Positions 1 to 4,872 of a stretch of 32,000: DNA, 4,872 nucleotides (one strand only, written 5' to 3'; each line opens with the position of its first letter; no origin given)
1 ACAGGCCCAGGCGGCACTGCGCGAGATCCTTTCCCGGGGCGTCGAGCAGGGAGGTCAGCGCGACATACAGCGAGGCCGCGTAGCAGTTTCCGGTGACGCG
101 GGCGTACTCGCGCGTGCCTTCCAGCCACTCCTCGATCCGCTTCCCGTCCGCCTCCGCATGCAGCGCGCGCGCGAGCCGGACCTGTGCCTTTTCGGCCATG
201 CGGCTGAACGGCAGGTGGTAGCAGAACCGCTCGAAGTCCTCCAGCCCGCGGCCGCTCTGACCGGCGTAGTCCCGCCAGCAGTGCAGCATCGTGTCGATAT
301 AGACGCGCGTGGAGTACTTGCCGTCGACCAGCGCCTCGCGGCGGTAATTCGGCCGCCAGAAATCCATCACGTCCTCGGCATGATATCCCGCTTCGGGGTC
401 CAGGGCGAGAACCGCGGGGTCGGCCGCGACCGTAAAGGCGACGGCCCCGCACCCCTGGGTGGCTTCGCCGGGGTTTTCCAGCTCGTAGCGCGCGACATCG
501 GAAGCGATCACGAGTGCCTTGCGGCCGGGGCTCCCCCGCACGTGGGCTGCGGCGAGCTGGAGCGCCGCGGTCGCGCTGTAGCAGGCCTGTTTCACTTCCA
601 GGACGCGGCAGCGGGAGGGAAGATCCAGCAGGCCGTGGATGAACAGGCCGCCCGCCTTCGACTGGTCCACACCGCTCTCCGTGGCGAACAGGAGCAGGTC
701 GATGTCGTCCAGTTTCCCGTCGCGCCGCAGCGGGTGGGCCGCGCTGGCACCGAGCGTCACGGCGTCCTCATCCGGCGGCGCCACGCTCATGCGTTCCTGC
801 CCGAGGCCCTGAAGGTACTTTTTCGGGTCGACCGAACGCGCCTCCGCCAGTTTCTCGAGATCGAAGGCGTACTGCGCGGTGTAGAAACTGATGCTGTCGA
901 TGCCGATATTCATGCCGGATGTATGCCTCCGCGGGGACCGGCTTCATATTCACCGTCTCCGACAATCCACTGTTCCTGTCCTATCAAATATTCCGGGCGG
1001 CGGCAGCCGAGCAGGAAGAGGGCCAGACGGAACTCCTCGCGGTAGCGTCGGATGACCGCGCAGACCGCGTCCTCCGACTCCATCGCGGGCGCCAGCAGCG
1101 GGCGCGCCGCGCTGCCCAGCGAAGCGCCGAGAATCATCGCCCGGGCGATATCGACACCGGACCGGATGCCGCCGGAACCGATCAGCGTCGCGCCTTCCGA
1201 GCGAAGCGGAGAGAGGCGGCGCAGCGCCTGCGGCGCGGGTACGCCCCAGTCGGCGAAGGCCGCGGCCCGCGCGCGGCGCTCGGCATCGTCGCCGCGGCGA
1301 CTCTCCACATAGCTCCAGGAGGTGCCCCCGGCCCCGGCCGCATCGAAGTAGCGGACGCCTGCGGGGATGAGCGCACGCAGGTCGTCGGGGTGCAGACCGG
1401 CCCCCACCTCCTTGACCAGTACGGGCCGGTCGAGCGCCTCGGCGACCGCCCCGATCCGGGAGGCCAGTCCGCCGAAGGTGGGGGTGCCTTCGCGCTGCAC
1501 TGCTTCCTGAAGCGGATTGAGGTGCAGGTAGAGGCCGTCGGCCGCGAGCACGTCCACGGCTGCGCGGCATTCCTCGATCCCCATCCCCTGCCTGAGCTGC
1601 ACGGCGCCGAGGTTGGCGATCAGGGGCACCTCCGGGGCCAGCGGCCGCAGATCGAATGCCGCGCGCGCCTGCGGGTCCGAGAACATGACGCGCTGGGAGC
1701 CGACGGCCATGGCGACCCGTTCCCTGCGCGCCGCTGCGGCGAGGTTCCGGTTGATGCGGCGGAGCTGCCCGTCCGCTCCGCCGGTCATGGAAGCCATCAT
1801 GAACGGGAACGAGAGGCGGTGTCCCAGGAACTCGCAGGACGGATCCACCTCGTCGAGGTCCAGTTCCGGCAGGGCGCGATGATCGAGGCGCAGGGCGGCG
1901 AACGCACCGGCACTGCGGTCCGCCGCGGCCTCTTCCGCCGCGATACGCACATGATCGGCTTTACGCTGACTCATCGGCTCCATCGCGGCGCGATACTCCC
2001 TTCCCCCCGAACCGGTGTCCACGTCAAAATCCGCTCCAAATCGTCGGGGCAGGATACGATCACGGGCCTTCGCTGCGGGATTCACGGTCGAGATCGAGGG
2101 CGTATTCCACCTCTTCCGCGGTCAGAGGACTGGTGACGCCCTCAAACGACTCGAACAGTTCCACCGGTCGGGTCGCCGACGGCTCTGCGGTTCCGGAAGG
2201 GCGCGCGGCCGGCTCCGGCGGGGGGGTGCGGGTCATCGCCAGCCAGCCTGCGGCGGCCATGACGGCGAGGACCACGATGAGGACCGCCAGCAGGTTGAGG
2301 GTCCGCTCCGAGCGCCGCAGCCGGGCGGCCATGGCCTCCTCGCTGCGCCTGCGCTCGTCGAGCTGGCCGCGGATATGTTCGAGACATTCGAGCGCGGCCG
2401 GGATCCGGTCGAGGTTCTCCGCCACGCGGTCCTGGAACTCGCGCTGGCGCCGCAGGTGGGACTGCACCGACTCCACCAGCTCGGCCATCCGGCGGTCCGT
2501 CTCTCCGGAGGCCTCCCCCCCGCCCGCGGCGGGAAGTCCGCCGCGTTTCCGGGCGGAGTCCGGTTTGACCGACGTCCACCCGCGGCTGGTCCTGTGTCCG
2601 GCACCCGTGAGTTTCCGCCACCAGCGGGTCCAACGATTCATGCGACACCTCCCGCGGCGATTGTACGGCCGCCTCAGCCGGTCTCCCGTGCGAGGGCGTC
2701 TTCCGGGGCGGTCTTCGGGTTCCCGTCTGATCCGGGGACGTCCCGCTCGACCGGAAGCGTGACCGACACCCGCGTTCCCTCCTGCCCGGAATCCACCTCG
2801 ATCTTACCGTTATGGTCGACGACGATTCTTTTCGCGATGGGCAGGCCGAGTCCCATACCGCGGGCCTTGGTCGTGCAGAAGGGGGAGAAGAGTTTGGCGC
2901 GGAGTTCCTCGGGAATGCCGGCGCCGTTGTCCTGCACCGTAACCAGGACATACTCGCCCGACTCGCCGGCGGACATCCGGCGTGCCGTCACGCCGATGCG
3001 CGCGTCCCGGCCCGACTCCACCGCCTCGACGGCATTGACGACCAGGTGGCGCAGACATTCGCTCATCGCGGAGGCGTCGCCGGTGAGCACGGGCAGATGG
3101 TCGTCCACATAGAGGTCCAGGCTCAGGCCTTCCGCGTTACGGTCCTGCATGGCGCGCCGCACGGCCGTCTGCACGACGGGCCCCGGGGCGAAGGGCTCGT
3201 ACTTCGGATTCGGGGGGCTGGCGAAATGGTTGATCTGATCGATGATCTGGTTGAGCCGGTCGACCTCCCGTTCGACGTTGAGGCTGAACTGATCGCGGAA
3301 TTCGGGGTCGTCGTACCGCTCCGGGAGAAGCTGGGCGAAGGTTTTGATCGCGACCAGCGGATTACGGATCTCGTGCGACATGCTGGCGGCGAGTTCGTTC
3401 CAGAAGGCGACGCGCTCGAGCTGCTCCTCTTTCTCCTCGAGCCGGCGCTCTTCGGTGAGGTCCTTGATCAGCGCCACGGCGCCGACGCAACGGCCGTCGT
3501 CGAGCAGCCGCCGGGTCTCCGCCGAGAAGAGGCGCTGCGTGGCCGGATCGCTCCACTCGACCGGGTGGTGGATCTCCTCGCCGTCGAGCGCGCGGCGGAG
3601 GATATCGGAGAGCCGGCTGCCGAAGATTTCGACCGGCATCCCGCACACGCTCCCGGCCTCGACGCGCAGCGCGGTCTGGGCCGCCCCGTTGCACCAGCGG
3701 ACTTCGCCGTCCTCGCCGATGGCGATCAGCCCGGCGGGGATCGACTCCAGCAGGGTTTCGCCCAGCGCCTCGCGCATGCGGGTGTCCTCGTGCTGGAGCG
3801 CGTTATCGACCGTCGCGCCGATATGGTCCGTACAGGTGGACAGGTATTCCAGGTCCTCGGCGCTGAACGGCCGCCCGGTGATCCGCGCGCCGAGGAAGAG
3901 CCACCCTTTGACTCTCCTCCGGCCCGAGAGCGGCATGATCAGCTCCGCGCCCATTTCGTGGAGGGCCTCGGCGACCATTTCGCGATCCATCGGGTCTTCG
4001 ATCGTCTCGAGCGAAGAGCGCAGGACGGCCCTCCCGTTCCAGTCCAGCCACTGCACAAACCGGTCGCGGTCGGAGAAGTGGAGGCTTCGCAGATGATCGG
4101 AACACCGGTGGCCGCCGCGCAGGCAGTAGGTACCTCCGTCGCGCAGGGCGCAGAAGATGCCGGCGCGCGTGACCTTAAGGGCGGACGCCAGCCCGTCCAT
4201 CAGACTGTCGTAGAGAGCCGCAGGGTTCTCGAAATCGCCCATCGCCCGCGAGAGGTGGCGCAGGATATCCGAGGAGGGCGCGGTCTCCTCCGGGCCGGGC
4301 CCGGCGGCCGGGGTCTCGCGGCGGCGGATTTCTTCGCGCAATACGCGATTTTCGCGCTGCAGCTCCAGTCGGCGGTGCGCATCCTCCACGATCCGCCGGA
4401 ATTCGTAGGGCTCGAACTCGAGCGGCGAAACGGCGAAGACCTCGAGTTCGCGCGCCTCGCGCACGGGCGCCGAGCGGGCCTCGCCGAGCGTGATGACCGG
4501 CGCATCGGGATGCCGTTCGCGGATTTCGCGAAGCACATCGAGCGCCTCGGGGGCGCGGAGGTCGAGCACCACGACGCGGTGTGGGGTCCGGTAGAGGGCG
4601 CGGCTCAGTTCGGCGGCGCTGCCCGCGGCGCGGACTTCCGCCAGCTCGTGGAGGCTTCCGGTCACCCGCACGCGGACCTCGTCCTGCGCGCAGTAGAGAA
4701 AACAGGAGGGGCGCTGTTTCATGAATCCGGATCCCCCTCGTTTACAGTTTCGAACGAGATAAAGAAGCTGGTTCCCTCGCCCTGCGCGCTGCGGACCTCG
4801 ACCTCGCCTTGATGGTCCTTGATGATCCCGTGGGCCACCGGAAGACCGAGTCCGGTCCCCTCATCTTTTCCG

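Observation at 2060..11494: Output-less multi-kinase cluster bracketed by lipid-related genes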

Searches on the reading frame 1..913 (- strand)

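Call 9: search_protein_families(library=ncbifam, proteins=[window:1-913:-], max_evalue=0.001)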
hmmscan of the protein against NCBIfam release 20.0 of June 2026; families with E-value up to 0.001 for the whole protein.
window:1-913:- (304 aa): 8 families
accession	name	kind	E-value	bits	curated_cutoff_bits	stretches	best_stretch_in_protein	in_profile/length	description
TIGR01835.1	HMG-CoA-S_prok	equivalog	1.4e-111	373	360.35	1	3-301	1-298/382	hydroxymethylglutaryl-CoA synthase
NF041302.1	HMG_CoAsyn_Halo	equivalog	3.3e-47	161.5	800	1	2-251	3-262/443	hydroxymethylglutaryl-CoA synthase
TIGR01833.1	HMG-CoA-S_euk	equivalog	3.3e-30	105.6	286.2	1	2-253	4-272/457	hydroxymethylglutaryl-CoA synthase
NF003274.0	PRK04262.1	equivalog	2e-28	99.4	244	1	1-292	1-283/347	hydroxymethylglutaryl-CoA synthase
TIGR00748.1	HMG_CoA_syn_Arc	equivalog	2.1e-16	60.1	353.35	1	3-292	2-282/345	hydroxymethylglutaryl-CoA synthase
NF006829.0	PRK09352.1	subfamily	1.4e-06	27.5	249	1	40-142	43-145/322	beta-ketoacyl-ACP synthase 3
TIGR00747.1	fabH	subfamily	7.4e-06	25.2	292.1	1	42-142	42-143/322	beta-ketoacyl-ACP synthase III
NF005293.2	PRK06816.1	subfamily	0.0003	20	450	0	53-141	64-152/378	StlD/DarB family beta-ketosynthase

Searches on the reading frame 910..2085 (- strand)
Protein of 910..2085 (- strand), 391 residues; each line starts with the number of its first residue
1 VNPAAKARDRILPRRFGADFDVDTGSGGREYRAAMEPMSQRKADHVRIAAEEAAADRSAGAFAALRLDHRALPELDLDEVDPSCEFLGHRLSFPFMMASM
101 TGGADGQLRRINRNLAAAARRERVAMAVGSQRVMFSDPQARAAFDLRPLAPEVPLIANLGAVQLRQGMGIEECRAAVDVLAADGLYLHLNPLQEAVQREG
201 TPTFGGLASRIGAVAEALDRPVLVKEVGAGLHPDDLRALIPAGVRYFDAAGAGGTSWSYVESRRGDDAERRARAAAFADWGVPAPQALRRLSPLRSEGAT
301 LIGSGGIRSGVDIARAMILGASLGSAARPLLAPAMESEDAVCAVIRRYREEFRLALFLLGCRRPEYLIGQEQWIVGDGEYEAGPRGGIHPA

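Call 3: search_protein_families(library=pfam, proteins=[window:910-2085:-], max_evalue=0.01)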
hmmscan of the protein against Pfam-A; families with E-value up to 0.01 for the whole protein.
window:910-2085:- (391 aa): 1 family
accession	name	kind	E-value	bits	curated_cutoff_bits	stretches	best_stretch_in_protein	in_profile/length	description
PF01070.24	FMN_dh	-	1.3e-19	70.9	24.9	2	210-365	209-341/350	FMN-dependent dehydrogenase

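Call 9: search_protein_families(library=ncbifam, proteins=[window:910-2085:-], max_evalue=0.001)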
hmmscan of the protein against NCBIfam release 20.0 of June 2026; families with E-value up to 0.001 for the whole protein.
window:910-2085:- (391 aa): 2 families
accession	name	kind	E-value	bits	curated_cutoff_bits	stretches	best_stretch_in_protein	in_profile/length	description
TIGR02151.1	IPP_isom_2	equivalog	1.6e-102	342.9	281.3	1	40-367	1-329/338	type 2 isopentenyl-diphosphate Delta-isomerase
NF008398.0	PRK11197.1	subfamily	3.3e-05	22.8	376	0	298-362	300-365/381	L-lactate dehydrogenase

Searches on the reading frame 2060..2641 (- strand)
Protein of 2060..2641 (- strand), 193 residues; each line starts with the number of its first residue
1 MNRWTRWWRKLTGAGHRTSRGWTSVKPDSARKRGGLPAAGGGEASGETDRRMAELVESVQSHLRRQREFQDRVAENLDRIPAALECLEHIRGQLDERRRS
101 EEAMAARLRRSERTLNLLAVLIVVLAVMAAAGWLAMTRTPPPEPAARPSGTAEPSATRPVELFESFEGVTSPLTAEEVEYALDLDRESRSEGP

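Call 3: search_protein_families(library=pfam, proteins=[window:2060-2641:-], max_evalue=0.01)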
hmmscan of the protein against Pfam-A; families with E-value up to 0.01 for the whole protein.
window:2060-2641:- (193 aa): 0 families

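Call 9: search_protein_families(library=ncbifam, proteins=[window:2060-2641:-], max_evalue=0.001)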
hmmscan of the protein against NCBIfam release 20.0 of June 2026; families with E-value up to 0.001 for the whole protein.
window:2060-2641:- (193 aa): 0 families

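Call 83: search_protein_representatives(protein=window:2060-2641:-)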
Query: 193 residues. Proteins with E-value up to 0.001 (for the whole library): 3; up to 1e-10: 1; up to 1e-30: 1. The best 3 are listed.
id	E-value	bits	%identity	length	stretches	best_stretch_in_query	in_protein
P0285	2.0e-104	363.6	91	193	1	1-191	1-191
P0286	6.4e-06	42.5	32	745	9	78-105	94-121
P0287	4.7e-04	36.4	31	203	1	51-179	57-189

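Call 84: find_encoding_contigs(protein=P0285, flank=10000, max_places=3)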
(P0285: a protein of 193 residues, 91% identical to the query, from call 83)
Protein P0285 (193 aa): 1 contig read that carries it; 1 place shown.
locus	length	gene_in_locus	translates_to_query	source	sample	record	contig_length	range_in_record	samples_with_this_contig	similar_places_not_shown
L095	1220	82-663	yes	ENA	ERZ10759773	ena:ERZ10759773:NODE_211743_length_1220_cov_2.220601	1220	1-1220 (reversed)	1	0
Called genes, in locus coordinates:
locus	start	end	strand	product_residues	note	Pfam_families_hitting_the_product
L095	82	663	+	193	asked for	-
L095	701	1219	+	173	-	?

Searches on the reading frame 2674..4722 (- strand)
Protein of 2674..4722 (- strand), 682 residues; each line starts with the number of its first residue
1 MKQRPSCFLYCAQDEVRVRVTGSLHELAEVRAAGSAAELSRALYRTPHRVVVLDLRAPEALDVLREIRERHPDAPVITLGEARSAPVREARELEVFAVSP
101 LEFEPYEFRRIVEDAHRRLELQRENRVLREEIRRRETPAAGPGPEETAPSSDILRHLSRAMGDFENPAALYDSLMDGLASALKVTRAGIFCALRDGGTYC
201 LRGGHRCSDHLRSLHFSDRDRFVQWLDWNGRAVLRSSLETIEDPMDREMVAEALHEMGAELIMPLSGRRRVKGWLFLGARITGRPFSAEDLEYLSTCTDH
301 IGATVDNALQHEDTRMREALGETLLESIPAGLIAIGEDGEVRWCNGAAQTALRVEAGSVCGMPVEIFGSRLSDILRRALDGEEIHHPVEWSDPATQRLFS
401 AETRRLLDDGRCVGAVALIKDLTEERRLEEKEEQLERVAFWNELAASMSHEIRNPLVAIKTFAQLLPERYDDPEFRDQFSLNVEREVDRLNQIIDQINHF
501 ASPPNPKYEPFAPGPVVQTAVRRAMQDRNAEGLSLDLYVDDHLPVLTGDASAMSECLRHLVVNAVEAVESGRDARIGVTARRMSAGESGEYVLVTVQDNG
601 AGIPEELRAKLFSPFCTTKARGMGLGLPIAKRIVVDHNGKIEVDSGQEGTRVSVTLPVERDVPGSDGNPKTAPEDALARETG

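Call 3: search_protein_families(library=pfam, proteins=[window:2674-4722:-], max_evalue=0.01)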
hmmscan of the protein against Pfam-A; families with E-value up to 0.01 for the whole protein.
window:2674-4722:- (682 aa): 9 families
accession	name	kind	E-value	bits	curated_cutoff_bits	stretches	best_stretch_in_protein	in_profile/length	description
PF02518.31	HATPase_c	-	9.1e-23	81.3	26.4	1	548-659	1-110/111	Histidine kinase-, DNA gyrase B-, and HSP90-like ATPase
PF00512.31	HisKA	-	7.6e-15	55.2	26.9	1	442-502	3-62/66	His Kinase A (phospho-acceptor) domain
PF08448.16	PAS_4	-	3e-14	53.6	23.1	1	325-427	1-110/110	PAS fold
PF00989.32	PAS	-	3.1e-05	24.4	22.6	1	321-394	3-81/113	PAS fold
PF13185.12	GAF_2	-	4.3e-05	24.2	28.6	1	168-305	5-135/136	GAF domain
PF13492.12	GAF_3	-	5.6e-05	24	27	1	168-307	3-129/129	GAF domain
PF13188.13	PAS_8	-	5.9e-05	23.3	21.8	1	322-375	4-51/65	PAS domain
PF01590.32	GAF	-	0.003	18.5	22.4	0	168-304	3-132/133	GAF domain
PF13581.12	HATPase_c_2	-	0.0098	16.3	27.4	0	560-655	39-126/127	Histidine kinase-like ATPase domain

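Call 9: search_protein_families(library=ncbifam, proteins=[window:2674-4722:-], max_evalue=0.001)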
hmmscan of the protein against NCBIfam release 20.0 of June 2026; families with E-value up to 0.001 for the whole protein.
window:2674-4722:- (682 aa): 76 families (the best 25 are shown)
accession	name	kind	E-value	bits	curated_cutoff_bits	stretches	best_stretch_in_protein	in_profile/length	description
NF008468.0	PRK11360.1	equivalog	4.8e-70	236.6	646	1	318-660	267-610/616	two-component system sensor histidine kinase AtoS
NF007688.0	PRK10364.1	equivalog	1.2e-39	136.4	479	1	425-659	224-452/460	two-component system sensor histidine kinase ZraS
NF046044.1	PnpS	equivalog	5.9e-36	124.3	400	1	310-657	46-390/390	two-component system histidine kinase PnpS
NF053867.1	SprKinKinDBac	equivalog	3.3e-33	114.9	775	1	418-660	266-499/500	sporulation kinase KinD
NF010411.0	PRK13837.1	equivalog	1.6e-31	109.1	647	1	414-665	423-682/828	two-component system VirA-like sensor kinase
TIGR02916.1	PEP_his_kin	equivalog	5.7e-28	97.9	300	1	437-657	471-679/679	XrtA/PEP-CTERM system histidine kinase PrsK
TIGR02966.1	phoR_proteo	equivalog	9.1e-28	97.2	334.2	1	323-654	10-331/333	phosphate regulon sensor histidine kinase PhoR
NF008293.1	PRK11073.1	equivalog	2.2e-27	96.2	240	1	416-659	105-348/349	nitrogen regulation protein NR(II)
NF047496.1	HK_LIC11548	equivalog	1.6e-25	90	750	1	433-658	352-589/589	LIC_11548 family sensor histidine kinase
NF033092.0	HK_WalK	equivalog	1e-24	87.1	725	1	288-658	229-594/594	cell wall metabolism sensor histidine kinase WalK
NF008312.0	PRK11100.1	equivalog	1.1e-24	87.2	356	1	426-658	241-474/477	two-component system sensor histidine kinase CreC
NF052574.1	HisKinEspCMyxo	equivalog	5.2e-24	84.4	1200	1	412-661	388-640/785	serine histidine kinase EspC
NF047466.1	hybrid_RR_LvrB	exception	1.5e-23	83.6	500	1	418-658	129-376/377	hybrid histidine kinase/response regulator LvrB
NF041777.1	sens_FixL_Rhizob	equivalog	9.1e-21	74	850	1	418-658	232-481/485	sensor protein FixL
TIGR02938.1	nifL_nitrog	equivalog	1.2e-20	73.5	242.45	1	442-658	278-494/494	nitrogen fixation negative regulator NifL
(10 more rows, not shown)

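Call 73: find_related_loci(query=window:2674-4722:-, collection=metagenome_contigs, flank=8000)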
Query window:2674-4722:- (682 aa) in metagenome_contigs; peptide patterns used: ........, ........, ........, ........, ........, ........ (x = any residue, [..] = any of these).
328 stretches matched a pattern; 4 encode a relative of the query (tblastn E <= 1e-3); 4 distinct loci.
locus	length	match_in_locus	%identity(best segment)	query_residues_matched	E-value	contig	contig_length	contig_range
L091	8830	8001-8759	27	411-658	5e-12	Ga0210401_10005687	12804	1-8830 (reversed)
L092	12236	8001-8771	26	402-658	1e-12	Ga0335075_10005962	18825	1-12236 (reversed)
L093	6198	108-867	33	410-658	3e-10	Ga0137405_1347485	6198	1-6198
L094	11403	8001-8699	28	436-663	2e-7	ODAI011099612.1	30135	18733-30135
